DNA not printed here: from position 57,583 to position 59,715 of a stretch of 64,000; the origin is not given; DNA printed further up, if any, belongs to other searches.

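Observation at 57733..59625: Unknown 610-aa repeat protein with winged-helix-like motifs sits where dnaA normally precedes dnaN-recF-gyrB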

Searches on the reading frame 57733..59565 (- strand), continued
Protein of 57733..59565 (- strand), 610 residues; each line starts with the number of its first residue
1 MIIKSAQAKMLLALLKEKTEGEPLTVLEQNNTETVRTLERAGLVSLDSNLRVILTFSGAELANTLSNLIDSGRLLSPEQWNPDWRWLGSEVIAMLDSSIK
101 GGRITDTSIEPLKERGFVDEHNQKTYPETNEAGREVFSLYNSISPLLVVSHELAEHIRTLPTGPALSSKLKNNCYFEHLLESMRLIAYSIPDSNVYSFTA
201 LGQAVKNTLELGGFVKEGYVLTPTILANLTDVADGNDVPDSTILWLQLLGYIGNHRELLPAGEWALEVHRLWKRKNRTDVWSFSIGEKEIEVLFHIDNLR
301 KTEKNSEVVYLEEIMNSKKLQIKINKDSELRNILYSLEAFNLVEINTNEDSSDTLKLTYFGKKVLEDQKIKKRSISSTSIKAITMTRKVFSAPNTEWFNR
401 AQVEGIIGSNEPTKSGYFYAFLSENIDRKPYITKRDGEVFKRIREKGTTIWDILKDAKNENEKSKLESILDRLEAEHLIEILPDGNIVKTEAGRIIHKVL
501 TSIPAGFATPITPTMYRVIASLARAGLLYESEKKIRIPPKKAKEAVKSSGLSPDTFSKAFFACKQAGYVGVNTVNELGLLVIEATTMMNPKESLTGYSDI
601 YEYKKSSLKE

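Call 62: find_encoding_contigs(protein=P0140, flank=8000, max_places=1)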
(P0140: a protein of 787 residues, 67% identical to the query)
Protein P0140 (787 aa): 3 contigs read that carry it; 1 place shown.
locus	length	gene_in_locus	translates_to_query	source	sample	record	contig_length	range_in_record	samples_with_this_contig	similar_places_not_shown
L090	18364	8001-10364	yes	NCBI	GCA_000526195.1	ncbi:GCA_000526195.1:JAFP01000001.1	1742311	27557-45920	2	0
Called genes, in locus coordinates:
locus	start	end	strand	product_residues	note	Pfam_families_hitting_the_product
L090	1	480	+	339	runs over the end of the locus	PF00288:GHMP_kinases_N, PF08544:GHMP_kinases_C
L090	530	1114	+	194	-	PF13580:SIS_2, PF01380:SIS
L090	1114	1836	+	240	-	PF00483:NTP_transferase, PF12804:NTP_transf_3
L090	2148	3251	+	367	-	PF00872:Transposase_mut, PF10551:MULE, PF01610:DDE_Tnp_ISL3 (weak)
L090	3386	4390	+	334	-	PF01073:3Beta_HSD, PF01370:Epimerase, PF02719:Polysacc_synt_2, PF03435:Sacchrp_dh_NADP (faint), PF04321:RmlD_sub_bind, PF13460:NAD_binding_10 (weak), PF16363:GDP_Man_Dehyd, PF07993:NAD_binding_4 (weak)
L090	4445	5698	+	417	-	PF00308:Bac_DnaA, PF01695:IstB_IS21, PF00004:AAA (weak), PF13173:AAA_14 (weak), PF08299:Bac_DnaA_C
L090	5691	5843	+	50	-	-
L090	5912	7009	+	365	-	PF00712:DNA_pol3_beta (weak), PF02767:DNA_pol3_beta_2, PF02768:DNA_pol3_beta_3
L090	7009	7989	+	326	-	PF02463:SMC_N, PF11398:DUF2813 (faint), PF13175:AAA_15, PF13476:AAA_23, PF13304:AAA_21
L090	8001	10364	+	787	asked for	PF02518:HATPase_c, PF00204:DNA_gyraseB, PF01751:Toprim, PF21249:GyrB_hook (weak), PF00986:DNA_gyraseB_C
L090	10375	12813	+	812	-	PF00521:DNA_topoisoIV, PF03989:DNA_gyraseA_C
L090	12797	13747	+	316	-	PF00348:polyprenyl_synt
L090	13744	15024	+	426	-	PF05201:GlutR_N, PF01488:Shikimate_DH, PF00745:GlutR_dimer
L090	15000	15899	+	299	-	PF01379:Porphobil_deam, PF03900:Porphobil_deamC (weak)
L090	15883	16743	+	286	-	PF02602:HEM4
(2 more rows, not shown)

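Call 63: search_protein_representatives(alignment_id=A1)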
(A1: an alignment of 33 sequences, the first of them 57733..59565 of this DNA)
Query: 33 sequences, 647 profile positions. Proteins with E-value up to 0.001 (for the whole library): 142; up to 1e-10: 109; up to 1e-30: 70. The best 142 are listed.
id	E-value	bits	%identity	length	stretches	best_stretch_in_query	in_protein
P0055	0.0e+00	1036.9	-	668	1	1-640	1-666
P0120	2.1e-279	944.8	-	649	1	1-636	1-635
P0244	5.9e-244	827.6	-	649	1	1-642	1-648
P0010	1.9e-238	809.5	-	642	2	1-303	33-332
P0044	1.5e-236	803.2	-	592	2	1-328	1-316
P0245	4.5e-236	801.6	-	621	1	30-643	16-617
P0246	6.5e-212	721.8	-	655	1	8-632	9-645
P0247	3.0e-211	719.6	-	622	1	1-633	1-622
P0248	2.3e-208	710.0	-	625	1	1-634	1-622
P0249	8.7e-198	675.1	-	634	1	1-633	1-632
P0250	3.0e-194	663.4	-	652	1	1-636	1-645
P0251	6.8e-180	616.0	-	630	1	1-632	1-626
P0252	3.9e-176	603.6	-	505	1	139-632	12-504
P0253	6.9e-166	569.7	-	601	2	365-637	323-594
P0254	7.7e-154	529.9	-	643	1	1-635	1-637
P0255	1.6e-147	509.1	-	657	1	1-636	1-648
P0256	8.7e-145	500.0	-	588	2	374-634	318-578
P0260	1.2e-126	440.1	-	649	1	4-636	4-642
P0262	3.5e-115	402.2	-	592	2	369-637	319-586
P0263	1.1e-108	380.7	-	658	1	1-628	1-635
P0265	1.8e-105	370.1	-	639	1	6-627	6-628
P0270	6.6e-88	312.1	-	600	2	373-632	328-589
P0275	2.2e-80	287.2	-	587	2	373-635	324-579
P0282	7.7e-64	232.5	-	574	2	368-631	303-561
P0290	3.3e-56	207.3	-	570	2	372-636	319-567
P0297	1.3e-44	169.0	-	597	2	364-631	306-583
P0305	6.5e-34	133.7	-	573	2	372-631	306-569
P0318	6.2e-28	113.9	-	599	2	373-631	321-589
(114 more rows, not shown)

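Call 66: list_cluster_members(proteins=[P0253, P0256, P0262, P0270, P0275, P0282, P0290, P0297, P0305, P0318])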
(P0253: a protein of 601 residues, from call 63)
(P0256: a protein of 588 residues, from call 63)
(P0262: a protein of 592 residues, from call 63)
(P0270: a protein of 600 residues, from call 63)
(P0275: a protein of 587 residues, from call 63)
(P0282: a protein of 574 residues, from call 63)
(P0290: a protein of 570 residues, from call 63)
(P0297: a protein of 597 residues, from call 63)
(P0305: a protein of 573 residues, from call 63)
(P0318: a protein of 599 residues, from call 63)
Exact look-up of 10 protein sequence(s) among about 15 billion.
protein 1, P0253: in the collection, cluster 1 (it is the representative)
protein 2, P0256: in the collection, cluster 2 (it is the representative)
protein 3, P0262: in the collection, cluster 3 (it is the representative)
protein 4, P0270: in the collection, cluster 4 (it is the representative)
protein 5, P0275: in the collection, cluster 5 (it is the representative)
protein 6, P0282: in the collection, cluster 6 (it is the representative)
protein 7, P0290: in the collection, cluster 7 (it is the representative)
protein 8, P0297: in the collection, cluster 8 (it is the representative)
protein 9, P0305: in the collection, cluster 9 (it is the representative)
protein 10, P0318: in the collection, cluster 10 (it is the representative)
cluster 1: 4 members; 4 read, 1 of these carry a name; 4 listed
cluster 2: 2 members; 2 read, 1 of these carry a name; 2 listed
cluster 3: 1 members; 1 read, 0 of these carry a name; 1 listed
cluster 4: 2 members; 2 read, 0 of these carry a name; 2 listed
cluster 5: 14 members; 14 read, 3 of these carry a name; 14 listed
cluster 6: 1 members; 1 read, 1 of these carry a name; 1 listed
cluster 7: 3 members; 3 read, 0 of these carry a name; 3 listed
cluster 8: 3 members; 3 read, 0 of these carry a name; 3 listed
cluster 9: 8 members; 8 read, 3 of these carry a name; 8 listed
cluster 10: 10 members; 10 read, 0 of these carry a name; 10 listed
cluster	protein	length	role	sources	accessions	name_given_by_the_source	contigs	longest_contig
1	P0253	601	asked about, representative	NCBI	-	-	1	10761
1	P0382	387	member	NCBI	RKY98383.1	MAG: hypothetical protein DRQ10_07480, partial [Candidatus Hydrothermota bacterium]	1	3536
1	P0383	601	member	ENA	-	-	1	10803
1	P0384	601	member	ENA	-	-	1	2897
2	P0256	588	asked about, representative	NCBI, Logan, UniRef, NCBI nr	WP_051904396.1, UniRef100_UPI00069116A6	DUF505 domain-containing protein [Hippea jasoniae] | DUF505 domain-containing protein n=1 Tax=Hippea jasoniae TaxID=944479 RepID=UPI00069116A6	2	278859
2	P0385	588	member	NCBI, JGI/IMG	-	-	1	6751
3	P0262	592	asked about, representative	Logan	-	-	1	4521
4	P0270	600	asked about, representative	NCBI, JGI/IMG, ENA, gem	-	-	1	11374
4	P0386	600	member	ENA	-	-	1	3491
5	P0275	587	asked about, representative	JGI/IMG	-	-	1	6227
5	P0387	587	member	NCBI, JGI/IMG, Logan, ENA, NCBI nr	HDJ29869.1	MAG TPA: DUF505 domain-containing protein [Candidatus Acetothermia bacterium] | DUF505 domain-containing protein [Candidatus Acetothermia bacterium]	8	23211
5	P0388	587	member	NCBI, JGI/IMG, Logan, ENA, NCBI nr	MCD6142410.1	DUF505 family protein [Candidatus Bipolaricaulota bacterium] | hypothetical protein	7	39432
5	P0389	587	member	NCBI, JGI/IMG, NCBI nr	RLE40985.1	hypothetical protein DRJ23_01000 [Candidatus Acetothermia bacterium] | MAG: hypothetical protein DRJ23_01000 [Candidatus Acetothermia bacterium]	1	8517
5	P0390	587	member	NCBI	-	-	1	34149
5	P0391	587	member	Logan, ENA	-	-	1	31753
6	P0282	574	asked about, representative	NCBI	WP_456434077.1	DUF505 family protein [Thermosulfuriphilus sp.]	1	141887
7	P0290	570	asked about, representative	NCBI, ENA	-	-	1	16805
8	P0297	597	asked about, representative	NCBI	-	-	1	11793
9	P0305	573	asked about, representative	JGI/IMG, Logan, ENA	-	hypothetical protein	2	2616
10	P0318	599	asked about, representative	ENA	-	-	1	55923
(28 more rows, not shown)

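Call 71: search_protein_families(library=pfam, alignment_id=A1, max_evalue=0.1)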
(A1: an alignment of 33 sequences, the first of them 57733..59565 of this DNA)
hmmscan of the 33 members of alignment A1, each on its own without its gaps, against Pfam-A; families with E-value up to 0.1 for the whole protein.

A. member 1, window:57733-59565:- (610 aa): 3 families
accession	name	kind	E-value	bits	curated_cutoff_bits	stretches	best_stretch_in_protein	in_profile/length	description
PF04458.17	DUF505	-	1.1e-163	546.5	28.7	2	317-584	354-621/622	Protein of unknown function (DUF505)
PF07830.18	PP2C_C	-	0.031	15.1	28.5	0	450-490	32-70/80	Protein serine/threonine phosphatase 2C, C-terminal domain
PF21980.2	MksE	-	0.083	13.7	27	0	452-485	113-147/163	Condensin complex protein MksE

B. families by the number of members that match (of 33 scanned): 38 families (the first 25 are shown)
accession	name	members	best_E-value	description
PF04458.17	DUF505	33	1.1e-241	Protein of unknown function (DUF505)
PF24409.1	wHTH-PRTase_assc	14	1.6e-06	wHTH-PRTase associated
PF03551.20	PadR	13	0.00084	Transcriptional regulator PadR-like family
PF25213.1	HVO_A0261_N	4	1.9e-05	HVO_A0261 N-terminal domain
PF14277.12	DUF4364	4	0.00022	Domain of unknown function (DUF4364)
PF01978.25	TrmB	4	0.0011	Sugar-specific transcriptional regulator TrmB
PF07381.18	EarA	4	0.025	EarA-like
PF14947.12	HTH_45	4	0.042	Winged helix-turn-helix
PF23871.1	DUF7226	3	0.00088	Domain of unknown function (DUF7226)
PF14338.12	Mrr_N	3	0.003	Mrr N-terminal domain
PF19996.4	ivWA-helical_N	3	0.021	N-terminal helical region fused to the FtsH ternary system vWA domain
PF01090.25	Ribosomal_S19e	2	8.5e-05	Ribosomal protein S19e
PF04408.29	HA2_N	2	0.0038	Helicase associated domain (HA2), winged-helix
PF21980.2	MksE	2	0.0071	Condensin complex protein MksE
PF17727.6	CtsR_C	2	0.03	CtsR C-terminal dimerization domain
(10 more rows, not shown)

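Call 73: fold_search(model_id=the predicted structure, library=viral)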
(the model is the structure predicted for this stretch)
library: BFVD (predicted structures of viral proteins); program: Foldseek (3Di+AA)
matches with E <= 10: 457; with E <= 0.001: 0
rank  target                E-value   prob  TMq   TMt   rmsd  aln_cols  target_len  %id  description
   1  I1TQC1                6.5e-03  0.28  0.10  0.10  25.5       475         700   13  (no name in the UniProt tables at hand)
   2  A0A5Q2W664            1.7e-02  0.08  0.09  0.09  35.0       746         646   14  (no name in the UniProt tables at hand)
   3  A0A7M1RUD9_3          3.7e-02  0.06  0.09  0.05  30.5       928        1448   10  Uncharacterized protein [uncultured phage cr273_1]
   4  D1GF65                6.6e-02  0.85  0.12  0.33  16.0       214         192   17  Uncharacterized protein [Sulfolobus spindle-shaped virus 7]
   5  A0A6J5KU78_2          8.0e-02  0.08  0.10  0.06  26.2       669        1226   11  Large polyvalent protein associated domain-containing protein [uncultured Caudovirales phage]
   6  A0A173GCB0            1.5e-01  0.99  0.12  0.56   4.2        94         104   14  Uncharacterized protein [Bacillus phage SalinJah]
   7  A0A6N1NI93            1.6e-01  0.35  0.10  0.11  17.3       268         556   14  DNA topoisomerase 2 [Tupanvirus deep ocean]
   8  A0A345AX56            1.7e-01  0.72  0.11  0.31  16.8       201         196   19  (no name in the UniProt tables at hand)
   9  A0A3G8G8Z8            2.2e-01  0.20  0.11  0.11  23.0       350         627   14  (no name in the UniProt tables at hand)
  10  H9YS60                2.3e-01  0.35  0.11  0.27  20.4       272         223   14  (no name in the UniProt tables at hand)
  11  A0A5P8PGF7            2.8e-01  1.00  0.13  0.55   1.9        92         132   10  (no name in the UniProt tables at hand)
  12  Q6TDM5                3.1e-01  0.11  0.12  0.15  19.3       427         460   10  ORF A460 [Sulfolobus virus Kamchatka 1]
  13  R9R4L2                3.2e-01  1.00  0.12  0.65   3.0        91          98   14  Uncharacterized protein [Vibrio phage JA-1]
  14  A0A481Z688            3.7e-01  0.15  0.10  0.12  18.3       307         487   11  3'-5' exonuclease [Pithovirus LCPAC102]
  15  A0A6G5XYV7            3.9e-01  0.92  0.11  0.55   3.3        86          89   21  (no name in the UniProt tables at hand)
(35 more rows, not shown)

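Call 75: find_encoding_contigs(protein=P0121, flank=10000, max_places=3)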
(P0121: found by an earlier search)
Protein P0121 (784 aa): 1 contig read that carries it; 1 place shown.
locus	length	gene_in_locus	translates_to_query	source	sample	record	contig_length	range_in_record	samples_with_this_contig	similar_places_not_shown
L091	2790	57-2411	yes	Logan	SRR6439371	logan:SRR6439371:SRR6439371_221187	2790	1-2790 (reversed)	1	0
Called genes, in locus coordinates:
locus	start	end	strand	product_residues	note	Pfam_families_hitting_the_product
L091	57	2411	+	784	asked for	PF02518:HATPase_c, PF00204:DNA_gyraseB, PF01751:Toprim, PF21249:GyrB_hook (weak), PF00986:DNA_gyraseB_C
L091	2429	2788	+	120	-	?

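Call 76: find_related_loci(query=A1, collection=metagenome_contigs, flank=6000)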
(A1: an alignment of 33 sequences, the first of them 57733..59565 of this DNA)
Query A1 (610 aa) in metagenome_contigs; peptide patterns used: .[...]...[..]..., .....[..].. (x = any residue, [..] = any of these).
246 stretches matched a pattern; 124 encode a relative of the query (tblastn E <= 1e-3); the best 80 are kept; 80 distinct loci.
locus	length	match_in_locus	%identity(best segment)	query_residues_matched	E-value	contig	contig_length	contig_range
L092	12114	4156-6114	55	1-610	0e+0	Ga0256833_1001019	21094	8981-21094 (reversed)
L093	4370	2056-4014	54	1-610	0e+0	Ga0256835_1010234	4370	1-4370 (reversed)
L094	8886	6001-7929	54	1-600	0e+0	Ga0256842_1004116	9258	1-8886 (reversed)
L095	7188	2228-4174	54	1-610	0e+0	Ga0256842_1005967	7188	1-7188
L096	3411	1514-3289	44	1-608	9e-179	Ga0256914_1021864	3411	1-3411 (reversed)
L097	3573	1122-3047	43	1-600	2e-170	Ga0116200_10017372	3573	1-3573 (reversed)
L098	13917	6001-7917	42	1-597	8e-156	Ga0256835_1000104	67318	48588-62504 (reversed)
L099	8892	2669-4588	44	1-598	3e-155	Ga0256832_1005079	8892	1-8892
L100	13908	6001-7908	44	1-594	2e-153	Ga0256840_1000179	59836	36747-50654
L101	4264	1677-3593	42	1-597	9e-157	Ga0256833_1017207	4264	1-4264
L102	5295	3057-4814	43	1-597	5e-153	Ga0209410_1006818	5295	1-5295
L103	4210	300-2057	43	1-597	4e-155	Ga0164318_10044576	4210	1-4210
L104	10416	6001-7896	41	1-590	1e-149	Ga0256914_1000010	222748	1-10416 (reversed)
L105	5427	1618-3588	41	1-591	3e-151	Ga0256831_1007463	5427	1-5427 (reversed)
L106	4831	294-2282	40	1-600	5e-152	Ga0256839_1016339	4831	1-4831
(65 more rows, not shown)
